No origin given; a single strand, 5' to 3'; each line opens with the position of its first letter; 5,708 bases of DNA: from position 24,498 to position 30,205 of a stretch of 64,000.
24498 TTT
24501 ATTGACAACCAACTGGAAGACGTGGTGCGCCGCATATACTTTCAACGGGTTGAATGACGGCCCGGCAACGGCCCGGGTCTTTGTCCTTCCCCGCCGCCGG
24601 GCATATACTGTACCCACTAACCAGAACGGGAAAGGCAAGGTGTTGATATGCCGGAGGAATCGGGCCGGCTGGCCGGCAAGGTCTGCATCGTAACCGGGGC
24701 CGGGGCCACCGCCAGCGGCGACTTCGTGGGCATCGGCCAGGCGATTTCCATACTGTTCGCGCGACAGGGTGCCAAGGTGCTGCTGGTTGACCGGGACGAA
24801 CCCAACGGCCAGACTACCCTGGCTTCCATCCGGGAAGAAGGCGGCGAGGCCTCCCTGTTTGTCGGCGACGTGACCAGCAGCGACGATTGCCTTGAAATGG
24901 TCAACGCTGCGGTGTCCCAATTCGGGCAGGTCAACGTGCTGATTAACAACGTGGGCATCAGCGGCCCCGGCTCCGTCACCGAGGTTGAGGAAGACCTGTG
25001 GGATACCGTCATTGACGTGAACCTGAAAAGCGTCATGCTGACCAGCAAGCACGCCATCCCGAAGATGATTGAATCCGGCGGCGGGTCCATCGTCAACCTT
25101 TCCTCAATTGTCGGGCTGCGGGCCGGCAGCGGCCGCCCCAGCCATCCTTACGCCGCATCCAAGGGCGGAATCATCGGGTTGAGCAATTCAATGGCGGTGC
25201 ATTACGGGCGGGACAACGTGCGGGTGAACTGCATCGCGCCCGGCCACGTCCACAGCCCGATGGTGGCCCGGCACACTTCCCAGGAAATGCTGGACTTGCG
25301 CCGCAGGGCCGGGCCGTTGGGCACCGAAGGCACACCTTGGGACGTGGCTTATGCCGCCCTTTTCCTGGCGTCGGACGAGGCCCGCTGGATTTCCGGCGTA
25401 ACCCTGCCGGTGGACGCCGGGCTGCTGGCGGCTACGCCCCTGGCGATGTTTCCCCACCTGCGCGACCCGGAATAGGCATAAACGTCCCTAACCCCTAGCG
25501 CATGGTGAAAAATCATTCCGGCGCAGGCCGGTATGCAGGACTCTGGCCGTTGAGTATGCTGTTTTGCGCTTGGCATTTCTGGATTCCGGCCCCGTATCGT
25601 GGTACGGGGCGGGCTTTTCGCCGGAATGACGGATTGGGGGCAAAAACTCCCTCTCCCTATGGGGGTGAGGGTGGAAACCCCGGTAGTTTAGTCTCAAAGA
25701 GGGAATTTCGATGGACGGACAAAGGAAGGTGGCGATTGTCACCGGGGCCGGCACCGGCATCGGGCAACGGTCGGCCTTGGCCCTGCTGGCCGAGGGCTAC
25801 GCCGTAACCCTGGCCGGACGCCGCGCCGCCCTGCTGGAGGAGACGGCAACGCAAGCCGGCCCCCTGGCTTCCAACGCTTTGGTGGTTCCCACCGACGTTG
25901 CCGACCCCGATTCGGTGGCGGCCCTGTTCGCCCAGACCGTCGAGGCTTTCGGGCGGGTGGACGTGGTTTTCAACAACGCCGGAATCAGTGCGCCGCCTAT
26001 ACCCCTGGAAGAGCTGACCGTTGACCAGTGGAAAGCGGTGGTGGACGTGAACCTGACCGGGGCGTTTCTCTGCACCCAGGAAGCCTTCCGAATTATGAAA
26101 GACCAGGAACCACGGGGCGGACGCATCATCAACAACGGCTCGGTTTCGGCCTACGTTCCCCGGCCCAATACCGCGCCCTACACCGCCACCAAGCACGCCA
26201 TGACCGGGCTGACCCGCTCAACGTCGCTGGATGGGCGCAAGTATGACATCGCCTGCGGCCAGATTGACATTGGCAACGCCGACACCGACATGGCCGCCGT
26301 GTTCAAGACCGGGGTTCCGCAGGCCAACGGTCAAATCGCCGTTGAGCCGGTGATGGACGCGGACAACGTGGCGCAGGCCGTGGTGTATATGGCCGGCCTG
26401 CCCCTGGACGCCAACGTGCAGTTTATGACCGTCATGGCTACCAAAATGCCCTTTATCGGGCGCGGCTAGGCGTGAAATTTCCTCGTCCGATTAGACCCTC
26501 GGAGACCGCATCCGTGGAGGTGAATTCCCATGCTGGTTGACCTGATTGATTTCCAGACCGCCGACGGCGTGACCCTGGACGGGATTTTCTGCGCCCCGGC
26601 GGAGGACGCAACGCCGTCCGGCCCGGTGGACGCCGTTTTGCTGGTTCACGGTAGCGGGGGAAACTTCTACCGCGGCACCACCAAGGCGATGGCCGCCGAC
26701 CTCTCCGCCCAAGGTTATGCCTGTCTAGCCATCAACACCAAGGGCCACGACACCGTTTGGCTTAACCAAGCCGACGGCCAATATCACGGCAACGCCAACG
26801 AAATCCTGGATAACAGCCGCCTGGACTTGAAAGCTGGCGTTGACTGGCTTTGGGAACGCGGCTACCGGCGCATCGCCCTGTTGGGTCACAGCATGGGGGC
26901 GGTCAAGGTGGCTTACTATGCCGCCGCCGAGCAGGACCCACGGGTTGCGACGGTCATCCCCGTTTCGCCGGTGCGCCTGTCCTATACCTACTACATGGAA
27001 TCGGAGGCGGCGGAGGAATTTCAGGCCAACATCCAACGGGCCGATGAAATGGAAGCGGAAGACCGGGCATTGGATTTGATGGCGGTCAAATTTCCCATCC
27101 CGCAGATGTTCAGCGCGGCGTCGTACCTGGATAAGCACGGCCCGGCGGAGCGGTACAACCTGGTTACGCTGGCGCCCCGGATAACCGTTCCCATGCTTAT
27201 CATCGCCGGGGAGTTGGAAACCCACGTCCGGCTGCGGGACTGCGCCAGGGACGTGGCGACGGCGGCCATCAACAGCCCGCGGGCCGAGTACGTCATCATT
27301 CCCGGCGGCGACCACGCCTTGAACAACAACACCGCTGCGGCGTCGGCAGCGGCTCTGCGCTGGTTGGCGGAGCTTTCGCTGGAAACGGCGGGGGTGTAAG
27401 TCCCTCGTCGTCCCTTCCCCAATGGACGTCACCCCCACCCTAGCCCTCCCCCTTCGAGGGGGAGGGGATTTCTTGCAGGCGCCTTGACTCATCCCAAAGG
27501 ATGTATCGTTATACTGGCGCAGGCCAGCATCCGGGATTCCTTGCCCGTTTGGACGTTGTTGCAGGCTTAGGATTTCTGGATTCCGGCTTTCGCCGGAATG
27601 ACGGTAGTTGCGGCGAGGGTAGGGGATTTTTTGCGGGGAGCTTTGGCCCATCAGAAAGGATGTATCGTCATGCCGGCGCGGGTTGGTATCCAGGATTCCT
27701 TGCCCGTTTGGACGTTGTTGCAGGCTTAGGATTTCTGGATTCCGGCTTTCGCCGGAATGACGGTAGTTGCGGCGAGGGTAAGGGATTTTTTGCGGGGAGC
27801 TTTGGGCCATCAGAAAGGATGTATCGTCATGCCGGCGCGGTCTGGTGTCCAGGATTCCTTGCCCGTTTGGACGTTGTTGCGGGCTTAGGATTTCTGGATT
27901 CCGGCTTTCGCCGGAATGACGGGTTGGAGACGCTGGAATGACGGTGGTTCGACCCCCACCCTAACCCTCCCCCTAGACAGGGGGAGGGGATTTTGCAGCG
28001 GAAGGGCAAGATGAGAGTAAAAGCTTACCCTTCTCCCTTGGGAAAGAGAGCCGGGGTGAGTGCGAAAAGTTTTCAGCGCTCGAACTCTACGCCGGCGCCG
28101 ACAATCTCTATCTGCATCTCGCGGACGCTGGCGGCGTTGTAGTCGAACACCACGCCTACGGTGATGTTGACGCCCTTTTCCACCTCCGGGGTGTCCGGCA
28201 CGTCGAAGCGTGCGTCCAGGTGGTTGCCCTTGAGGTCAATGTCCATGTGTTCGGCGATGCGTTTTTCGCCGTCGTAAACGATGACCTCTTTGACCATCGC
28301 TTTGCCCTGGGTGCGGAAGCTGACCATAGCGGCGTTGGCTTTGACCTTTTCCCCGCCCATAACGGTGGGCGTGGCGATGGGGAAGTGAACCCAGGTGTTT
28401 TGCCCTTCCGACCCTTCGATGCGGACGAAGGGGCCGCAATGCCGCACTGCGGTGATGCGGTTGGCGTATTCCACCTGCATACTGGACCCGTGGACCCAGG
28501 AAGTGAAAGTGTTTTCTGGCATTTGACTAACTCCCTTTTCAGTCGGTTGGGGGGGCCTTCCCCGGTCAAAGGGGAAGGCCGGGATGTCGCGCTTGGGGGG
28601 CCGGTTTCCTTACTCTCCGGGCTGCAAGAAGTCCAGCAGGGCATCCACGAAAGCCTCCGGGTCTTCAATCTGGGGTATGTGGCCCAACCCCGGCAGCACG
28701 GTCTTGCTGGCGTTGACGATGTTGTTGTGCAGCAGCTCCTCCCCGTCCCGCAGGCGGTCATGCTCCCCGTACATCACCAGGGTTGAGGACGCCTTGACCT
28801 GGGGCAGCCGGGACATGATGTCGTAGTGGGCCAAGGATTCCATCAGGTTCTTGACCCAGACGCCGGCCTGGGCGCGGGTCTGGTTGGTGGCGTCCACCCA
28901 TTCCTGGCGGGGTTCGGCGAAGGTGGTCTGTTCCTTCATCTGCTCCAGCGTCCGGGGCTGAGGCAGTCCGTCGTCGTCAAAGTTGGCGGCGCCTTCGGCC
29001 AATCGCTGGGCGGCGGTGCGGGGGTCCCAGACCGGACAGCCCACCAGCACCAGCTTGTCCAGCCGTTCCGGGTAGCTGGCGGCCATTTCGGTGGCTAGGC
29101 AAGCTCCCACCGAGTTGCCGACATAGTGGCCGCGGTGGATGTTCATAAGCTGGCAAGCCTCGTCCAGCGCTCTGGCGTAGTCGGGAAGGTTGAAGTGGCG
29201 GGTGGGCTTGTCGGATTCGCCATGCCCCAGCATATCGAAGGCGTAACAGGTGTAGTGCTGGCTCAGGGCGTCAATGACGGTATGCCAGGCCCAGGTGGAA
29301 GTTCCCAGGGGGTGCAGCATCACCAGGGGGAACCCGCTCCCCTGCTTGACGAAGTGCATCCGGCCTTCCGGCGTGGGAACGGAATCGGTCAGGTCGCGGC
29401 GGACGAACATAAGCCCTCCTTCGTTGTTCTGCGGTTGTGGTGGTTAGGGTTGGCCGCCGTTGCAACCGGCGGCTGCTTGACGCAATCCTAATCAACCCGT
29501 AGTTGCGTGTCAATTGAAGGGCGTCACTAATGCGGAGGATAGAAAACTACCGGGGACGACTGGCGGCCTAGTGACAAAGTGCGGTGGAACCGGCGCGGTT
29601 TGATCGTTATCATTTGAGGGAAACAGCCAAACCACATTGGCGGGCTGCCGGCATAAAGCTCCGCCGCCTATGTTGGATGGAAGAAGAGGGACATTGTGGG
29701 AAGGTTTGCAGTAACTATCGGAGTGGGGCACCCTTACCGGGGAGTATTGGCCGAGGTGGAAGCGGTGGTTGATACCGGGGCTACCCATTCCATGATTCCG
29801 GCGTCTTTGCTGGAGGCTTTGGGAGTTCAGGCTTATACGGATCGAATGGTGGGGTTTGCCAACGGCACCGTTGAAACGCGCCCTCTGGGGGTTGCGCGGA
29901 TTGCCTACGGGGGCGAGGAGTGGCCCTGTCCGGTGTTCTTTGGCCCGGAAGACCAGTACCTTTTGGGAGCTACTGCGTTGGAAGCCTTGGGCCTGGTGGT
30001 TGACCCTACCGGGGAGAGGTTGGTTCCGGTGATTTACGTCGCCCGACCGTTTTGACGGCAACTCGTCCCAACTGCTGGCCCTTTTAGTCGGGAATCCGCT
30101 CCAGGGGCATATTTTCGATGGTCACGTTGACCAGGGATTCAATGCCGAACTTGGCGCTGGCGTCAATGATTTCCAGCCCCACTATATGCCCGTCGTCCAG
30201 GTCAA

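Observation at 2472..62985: Three hairpin-repeat families fill the intergenic DNA, almost all in one orientation regardless of gene strand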

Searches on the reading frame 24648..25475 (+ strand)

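Call 79: search_protein_families(library=pfam, proteins=[window:24648-25475:+], max_evalue=0.001)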
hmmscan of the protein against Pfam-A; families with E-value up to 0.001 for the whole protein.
window:24648-25475:+ (275 aa): 4 families
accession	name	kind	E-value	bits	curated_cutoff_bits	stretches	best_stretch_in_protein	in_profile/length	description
PF13561.12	adh_short_C2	-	1.3e-61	208.6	27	1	28-259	7-235/236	Enoyl-(Acyl carrier protein) reductase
PF00106.31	adh_short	-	4.6e-52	176.8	26.6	1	14-212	4-193/195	short chain dehydrogenase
PF08659.16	KR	-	2.7e-06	27.9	22.6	1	24-162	7-145/180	KR domain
PF01370.27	Epimerase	-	0.00043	20.2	20.9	1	29-205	10-176/240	NAD dependent epimerase/dehydratase family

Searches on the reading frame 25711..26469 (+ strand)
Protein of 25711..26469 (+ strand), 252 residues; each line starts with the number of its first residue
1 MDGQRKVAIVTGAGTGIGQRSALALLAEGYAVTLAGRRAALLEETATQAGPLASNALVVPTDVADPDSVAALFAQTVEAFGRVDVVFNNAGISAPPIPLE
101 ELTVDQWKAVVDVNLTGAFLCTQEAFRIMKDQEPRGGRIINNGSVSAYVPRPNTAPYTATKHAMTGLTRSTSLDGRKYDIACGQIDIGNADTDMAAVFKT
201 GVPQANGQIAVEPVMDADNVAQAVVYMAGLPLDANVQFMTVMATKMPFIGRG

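Call 80: search_protein_families(library=pfam, proteins=[window:25711-26469:+], max_evalue=0.001)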
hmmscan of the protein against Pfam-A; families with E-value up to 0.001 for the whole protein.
window:25711-26469:+ (252 aa): 3 families
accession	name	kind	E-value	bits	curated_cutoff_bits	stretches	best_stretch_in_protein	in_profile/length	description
PF00106.31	adh_short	-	3.5e-50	170.6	26.6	1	6-197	1-189/195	short chain dehydrogenase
PF13561.12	adh_short_C2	-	2.8e-39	135.5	27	1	12-228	1-217/236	Enoyl-(Acyl carrier protein) reductase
PF08659.16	KR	-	2.3e-10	41.1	22.6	1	9-173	4-165/180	KR domain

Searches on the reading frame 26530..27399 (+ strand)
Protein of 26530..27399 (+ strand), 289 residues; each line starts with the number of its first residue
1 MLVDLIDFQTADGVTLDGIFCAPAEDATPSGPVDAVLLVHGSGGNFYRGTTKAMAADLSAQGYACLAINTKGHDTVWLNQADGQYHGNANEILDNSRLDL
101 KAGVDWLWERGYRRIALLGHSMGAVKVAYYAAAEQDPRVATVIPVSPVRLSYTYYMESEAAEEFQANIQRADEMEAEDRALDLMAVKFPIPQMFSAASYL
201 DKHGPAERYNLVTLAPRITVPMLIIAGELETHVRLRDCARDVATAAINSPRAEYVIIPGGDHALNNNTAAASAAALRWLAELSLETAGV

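Call 80: search_protein_families(library=pfam, proteins=[window:26530-27399:+], max_evalue=0.001)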
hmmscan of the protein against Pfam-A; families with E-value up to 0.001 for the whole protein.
window:26530-27399:+ (289 aa): 9 families
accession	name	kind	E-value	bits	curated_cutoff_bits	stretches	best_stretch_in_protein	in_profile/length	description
PF12146.15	Hydrolase_4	-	5.6e-13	49.2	27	1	34-148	5-110/239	Serine aminopeptidase, S33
PF12697.13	Abhydrolase_6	-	7.9e-11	43.5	26.3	1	36-266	1-208/217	Alpha/beta hydrolase family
PF00561.26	Abhydrolase_1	-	9.8e-09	35.7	25.8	1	35-152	2-103/245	alpha/beta hydrolase fold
PF00326.27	Peptidase_S9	-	7.3e-07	29.3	22.6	1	58-281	10-208/213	Prolyl oligopeptidase family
PF12740.14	PETase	-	8.1e-06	25.9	28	0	54-154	73-164/263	PET hydrolase-like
PF01738.24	DLH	-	2.2e-05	24.6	21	0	27-153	6-135/217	Dienelactone hydrolase family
PF08538.16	DUF1749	-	4.3e-05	23.2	24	1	82-188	69-183/299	Protein of unknown function (DUF1749)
PF02129.25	Peptidase_S15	-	0.00032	20.9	23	1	52-161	38-143/262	X-Pro dipeptidyl-peptidase (S15 family)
PF12048.14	DUF3530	-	0.00041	20.2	29.8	0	97-145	179-227/310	Protein of unknown function (DUF3530)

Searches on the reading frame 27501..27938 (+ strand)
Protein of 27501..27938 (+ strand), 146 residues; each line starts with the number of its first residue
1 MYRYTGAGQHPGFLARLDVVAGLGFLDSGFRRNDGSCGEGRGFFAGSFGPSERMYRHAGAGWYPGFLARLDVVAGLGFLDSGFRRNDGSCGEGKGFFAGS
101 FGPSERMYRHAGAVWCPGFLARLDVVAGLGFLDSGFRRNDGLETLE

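Call 43: find_homologous_proteins(query=window:27501-27938:+, max_evalue=0.001)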
Query window:27501-27938:+ (146 aa): 2 proteins with E <= 0.001 among 5610 candidates.
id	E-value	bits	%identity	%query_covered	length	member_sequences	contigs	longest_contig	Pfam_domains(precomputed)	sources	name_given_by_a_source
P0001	2.9e-5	42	37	84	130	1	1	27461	-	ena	-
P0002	9.2e-5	40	40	79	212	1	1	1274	-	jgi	-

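Call 44: find_encoding_contigs(protein=P0001, flank=10000, max_places=5)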
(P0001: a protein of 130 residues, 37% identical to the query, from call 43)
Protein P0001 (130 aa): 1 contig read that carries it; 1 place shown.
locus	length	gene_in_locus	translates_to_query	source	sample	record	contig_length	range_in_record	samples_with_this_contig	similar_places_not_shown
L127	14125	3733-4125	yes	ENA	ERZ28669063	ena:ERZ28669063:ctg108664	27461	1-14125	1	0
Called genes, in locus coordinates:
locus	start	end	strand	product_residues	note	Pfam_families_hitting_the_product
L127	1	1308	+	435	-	?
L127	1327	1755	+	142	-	PF18731:HEPN_Swt1 (weak)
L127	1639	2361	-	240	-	PF00496:SBP_bac_5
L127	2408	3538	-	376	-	PF04909:Amidohydro_2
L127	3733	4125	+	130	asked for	-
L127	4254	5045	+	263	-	PF00106:adh_short, PF08659:KR, PF23441:SDR, PF13561:adh_short_C2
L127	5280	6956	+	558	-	PF07969:Amidohydro_3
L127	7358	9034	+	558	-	PF07969:Amidohydro_3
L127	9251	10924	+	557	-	PF07969:Amidohydro_3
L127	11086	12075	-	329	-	-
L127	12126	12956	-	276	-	PF03449:GreA_GreB_N, PF01272:GreA_GreB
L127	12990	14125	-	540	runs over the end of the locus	PF01293:PEPCK_ATP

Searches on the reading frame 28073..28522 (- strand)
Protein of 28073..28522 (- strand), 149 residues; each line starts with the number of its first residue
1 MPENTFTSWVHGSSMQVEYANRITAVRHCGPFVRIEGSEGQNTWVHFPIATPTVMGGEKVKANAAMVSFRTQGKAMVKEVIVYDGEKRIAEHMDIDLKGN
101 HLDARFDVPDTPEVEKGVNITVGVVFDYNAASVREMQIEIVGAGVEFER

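Call 27: search_protein_families(library=pfam, proteins=[window:28073-28522:-], max_evalue=0.01)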
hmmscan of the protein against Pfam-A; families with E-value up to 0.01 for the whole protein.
window:28073-28522:- (149 aa): 1 family
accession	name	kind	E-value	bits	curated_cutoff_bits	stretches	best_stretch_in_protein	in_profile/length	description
PF20328.3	DUF6623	-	3.2e-63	212.6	27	1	7-148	5-146/149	Family of unknown function (DUF6623)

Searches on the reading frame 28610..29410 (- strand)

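Call 80: search_protein_families(library=pfam, proteins=[window:28610-29410:-], max_evalue=0.001)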
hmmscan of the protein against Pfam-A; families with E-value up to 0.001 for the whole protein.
window:28610-29410:- (266 aa): 3 families
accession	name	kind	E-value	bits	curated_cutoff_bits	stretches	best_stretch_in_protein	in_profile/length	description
PF00561.26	Abhydrolase_1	-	1.2e-27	97.6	25.8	1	28-251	2-245/245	alpha/beta hydrolase fold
PF12697.13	Abhydrolase_6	-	4.7e-23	83.4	26.3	1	29-257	1-217/217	Alpha/beta hydrolase family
PF12146.15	Hydrolase_4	-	1.5e-13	51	27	1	29-234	7-220/239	Serine aminopeptidase, S33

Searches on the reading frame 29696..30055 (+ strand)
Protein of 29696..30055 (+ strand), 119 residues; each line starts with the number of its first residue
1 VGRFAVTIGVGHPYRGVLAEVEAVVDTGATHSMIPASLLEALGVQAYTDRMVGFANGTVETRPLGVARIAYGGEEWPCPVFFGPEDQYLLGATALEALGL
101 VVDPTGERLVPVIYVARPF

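Call 27: search_protein_families(library=pfam, proteins=[window:29696-30055:+], max_evalue=0.01)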
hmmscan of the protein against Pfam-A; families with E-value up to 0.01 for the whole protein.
window:29696-30055:+ (119 aa): 2 families
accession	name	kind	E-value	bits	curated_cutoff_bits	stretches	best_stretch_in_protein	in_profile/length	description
PF13650.11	Asp_protease_2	-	2.3e-10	41.5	24.3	1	20-92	9-88/90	Aspartyl protease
PF13975.11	gag-asp_proteas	-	2.9e-10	41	28.2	1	20-96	9-91/92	gag-polyprotein putative aspartyl protease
